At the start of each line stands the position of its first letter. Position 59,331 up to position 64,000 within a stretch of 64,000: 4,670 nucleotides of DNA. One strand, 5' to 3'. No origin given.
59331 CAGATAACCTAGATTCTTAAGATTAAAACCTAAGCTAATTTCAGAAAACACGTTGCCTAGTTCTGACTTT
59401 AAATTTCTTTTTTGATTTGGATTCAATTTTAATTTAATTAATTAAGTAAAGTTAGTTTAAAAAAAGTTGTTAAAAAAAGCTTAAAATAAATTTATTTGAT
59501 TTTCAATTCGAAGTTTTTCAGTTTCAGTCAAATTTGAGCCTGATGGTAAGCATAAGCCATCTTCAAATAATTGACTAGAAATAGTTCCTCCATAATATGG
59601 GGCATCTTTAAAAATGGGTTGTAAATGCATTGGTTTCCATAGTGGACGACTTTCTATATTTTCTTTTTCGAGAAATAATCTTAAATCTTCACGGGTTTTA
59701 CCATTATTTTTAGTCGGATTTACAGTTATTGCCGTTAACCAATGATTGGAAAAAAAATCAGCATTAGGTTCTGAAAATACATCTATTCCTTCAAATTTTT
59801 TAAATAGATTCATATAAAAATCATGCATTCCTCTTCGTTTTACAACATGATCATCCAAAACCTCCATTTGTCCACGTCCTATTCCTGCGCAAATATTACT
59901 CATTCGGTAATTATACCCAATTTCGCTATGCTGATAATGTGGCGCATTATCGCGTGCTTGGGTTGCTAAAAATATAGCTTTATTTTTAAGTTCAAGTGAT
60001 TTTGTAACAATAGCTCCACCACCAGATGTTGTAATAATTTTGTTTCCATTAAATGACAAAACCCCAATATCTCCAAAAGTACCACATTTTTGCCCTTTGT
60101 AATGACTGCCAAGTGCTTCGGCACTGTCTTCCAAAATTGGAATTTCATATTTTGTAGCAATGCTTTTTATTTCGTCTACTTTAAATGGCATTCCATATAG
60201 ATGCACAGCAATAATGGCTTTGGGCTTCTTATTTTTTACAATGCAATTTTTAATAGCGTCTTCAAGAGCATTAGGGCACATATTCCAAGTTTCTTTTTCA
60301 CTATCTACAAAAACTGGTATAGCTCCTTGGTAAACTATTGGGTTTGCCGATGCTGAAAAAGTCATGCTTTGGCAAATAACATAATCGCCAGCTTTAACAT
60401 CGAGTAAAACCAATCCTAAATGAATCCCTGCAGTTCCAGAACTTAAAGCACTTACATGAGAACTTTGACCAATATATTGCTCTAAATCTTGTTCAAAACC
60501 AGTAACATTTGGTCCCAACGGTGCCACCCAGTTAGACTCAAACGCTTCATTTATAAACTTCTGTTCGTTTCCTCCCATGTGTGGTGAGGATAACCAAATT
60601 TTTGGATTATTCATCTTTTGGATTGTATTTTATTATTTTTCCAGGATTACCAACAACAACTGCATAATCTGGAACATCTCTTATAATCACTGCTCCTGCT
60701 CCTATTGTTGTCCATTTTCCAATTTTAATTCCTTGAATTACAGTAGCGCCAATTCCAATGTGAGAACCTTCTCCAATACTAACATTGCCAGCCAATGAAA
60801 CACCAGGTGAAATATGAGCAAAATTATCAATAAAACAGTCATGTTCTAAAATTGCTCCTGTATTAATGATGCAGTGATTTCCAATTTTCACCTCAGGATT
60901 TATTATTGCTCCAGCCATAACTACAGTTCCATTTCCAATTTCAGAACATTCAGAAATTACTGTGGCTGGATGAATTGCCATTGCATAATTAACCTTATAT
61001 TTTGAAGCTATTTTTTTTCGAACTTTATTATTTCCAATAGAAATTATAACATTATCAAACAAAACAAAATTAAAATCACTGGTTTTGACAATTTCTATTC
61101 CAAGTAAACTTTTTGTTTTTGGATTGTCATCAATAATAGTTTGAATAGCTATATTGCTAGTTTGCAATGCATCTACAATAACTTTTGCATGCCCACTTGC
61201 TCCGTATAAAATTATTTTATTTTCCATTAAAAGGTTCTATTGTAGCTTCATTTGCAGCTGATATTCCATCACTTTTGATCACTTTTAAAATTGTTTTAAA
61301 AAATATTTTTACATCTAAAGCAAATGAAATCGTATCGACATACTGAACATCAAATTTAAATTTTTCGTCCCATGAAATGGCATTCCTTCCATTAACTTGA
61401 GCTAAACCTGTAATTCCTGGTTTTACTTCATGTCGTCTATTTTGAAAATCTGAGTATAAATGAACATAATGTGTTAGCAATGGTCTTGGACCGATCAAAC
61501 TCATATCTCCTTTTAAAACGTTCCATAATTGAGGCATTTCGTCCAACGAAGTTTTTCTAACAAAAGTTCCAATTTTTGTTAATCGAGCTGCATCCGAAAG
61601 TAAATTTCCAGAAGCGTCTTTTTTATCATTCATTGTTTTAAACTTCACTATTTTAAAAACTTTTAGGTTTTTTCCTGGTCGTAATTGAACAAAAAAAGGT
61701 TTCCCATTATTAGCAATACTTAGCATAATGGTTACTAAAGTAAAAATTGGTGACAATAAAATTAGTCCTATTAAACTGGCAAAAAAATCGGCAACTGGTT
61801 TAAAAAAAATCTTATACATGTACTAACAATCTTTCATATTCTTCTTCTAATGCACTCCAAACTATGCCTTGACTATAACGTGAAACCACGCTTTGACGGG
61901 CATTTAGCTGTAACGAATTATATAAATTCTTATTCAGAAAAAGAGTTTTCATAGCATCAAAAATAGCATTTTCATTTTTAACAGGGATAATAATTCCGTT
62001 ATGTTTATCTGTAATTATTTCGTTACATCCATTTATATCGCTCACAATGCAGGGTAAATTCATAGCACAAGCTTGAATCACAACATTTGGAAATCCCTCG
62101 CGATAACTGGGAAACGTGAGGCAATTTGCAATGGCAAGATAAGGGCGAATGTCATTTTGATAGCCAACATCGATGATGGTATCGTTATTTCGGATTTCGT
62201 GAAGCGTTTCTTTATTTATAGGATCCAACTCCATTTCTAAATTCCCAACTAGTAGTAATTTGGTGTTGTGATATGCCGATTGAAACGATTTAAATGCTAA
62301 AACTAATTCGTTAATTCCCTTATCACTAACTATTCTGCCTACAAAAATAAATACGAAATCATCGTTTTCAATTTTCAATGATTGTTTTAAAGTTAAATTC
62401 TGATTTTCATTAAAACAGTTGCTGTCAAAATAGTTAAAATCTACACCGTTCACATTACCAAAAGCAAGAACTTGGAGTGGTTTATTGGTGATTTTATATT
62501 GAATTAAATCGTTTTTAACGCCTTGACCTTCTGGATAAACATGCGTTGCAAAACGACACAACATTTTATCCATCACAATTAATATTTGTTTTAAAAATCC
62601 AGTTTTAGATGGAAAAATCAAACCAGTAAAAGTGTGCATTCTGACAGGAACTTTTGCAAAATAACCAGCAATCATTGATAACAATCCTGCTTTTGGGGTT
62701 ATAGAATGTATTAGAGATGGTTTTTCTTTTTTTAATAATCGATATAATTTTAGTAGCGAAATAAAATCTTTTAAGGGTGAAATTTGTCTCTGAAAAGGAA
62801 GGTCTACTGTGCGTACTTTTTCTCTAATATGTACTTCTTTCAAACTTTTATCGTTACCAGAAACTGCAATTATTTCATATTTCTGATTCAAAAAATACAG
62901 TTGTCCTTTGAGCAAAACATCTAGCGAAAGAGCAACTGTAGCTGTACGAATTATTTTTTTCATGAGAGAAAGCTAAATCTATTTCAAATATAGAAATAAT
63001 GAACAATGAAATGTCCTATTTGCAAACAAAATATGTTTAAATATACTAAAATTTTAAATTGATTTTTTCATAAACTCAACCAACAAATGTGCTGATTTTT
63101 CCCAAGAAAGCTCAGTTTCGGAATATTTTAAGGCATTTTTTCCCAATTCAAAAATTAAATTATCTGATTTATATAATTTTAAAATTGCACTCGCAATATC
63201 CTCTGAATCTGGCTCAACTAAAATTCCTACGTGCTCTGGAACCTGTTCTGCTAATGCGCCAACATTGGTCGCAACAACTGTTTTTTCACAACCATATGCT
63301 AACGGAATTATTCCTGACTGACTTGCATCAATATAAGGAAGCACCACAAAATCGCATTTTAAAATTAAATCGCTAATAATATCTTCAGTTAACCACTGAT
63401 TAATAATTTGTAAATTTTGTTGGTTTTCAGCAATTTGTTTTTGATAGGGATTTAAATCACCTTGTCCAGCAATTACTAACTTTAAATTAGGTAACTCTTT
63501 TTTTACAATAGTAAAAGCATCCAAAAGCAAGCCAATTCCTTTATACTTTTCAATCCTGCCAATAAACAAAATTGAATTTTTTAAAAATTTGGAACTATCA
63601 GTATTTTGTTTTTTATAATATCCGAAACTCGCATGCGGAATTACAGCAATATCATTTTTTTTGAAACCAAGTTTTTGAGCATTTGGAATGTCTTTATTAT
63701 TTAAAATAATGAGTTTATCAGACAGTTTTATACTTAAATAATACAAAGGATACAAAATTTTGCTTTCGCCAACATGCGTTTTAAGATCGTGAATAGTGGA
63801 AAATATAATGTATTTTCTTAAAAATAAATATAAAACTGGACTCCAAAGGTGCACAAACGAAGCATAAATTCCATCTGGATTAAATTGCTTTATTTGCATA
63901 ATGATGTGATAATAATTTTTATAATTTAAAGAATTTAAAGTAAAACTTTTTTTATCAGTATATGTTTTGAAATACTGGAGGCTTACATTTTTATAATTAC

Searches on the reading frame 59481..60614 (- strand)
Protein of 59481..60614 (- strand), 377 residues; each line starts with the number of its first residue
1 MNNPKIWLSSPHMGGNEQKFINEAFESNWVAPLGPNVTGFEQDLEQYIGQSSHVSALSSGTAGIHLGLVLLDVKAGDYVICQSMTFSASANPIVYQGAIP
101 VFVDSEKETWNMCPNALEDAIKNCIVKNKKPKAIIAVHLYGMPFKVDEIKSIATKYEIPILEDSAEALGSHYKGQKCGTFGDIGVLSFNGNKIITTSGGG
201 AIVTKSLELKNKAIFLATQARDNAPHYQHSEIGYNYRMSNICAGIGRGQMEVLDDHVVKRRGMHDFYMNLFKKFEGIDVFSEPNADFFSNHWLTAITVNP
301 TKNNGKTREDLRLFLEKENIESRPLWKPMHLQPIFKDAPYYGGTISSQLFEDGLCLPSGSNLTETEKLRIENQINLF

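Call 50: search_protein_families(library=pfam, proteins=[window:59481-60614:-], max_evalue=0.0001)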
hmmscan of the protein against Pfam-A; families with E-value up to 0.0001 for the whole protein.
window:59481-60614:- (377 aa): 1 family
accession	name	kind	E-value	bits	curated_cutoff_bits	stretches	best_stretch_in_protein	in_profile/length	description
PF01041.23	DegT_DnrJ_EryC1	-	2.4e-93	313.7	19.8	1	14-371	4-356/360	DegT/DnrJ/EryC1/StrS aminotransferase family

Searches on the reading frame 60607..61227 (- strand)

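Call 50: search_protein_families(library=pfam, proteins=[window:60607-61227:-], max_evalue=0.0001)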
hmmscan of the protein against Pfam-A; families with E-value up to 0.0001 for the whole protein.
window:60607-61227:- (206 aa): 3 families
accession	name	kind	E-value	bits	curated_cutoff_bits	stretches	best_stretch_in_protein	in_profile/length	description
PF00132.30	Hexapep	-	2.3e-16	59.1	27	3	148-182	1-35/36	Bacterial transferase hexapeptide (six repeats)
PF17836.7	PglD_N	-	6.6e-16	59.1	23.4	1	4-76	1-77/78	PglD N-terminal domain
PF25084.1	LbH_EIF2B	-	8e-06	26.3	54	1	73-156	24-104/105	EIF2B subunit epsilon LbH domain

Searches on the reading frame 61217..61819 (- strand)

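Call 50: search_protein_families(library=pfam, proteins=[window:61217-61819:-], max_evalue=0.0001)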
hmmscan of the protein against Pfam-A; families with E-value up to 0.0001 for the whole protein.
window:61217-61819:- (200 aa): 1 family
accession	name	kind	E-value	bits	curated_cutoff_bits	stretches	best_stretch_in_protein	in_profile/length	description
PF02397.22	Bac_transf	-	5.5e-62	208.9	27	1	7-182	1-179/179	Bacterial sugar transferase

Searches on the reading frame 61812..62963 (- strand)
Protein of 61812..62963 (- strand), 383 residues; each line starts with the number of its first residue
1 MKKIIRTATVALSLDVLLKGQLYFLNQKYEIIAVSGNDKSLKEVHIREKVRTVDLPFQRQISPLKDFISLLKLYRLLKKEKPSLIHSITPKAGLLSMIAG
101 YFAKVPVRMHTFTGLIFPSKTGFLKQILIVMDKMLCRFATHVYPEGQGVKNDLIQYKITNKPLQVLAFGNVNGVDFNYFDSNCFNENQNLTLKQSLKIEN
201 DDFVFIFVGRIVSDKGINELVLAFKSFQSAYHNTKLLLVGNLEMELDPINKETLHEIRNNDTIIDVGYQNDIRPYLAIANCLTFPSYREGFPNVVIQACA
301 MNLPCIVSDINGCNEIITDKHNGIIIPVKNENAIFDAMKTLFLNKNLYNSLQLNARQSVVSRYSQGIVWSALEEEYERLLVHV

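Call 50: search_protein_families(library=pfam, proteins=[window:61812-62963:-], max_evalue=0.0001)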
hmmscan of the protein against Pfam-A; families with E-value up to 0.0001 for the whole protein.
window:61812-62963:- (383 aa): 6 families
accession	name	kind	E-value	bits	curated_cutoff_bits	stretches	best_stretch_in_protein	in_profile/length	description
PF00534.26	Glycos_transf_1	-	3.4e-32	111.8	26.4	1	192-357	5-171/172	Glycosyl transferases group 1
PF13692.12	Glyco_trans_1_4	-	1.3e-26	94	27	1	203-342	2-140/142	Glycosyl transferases group 1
PF13477.12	Glyco_trans_4_2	-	6.8e-09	36.5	23.4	1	23-142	19-135/139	Glycosyl transferase 4-like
PF13439.12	Glyco_transf_4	-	7.9e-09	36.2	28.5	1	31-166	24-162/170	Glycosyltransferase Family 4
PF13579.12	Glyco_trans_4_4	-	8.1e-09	36.4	29.7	1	47-167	37-156/158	Glycosyl transferase 4-like domain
PF20706.3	GT4-conflict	-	3.5e-06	26.7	26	1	199-321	194-324/385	Family 4 Glycosyltransferase in conflict systems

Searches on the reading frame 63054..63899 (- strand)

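Call 50: search_protein_families(library=pfam, proteins=[window:63054-63899:-], max_evalue=0.0001)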
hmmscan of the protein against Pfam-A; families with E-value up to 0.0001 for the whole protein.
window:63054-63899:- (281 aa): 2 families
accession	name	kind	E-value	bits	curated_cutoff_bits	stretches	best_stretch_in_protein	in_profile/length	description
PF13692.12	Glyco_trans_1_4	-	7.8e-22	78.5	27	1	108-244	2-141/142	Glycosyl transferases group 1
PF00534.26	Glycos_transf_1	-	8.3e-21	74.7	26.4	1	107-257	15-170/172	Glycosyl transferases group 1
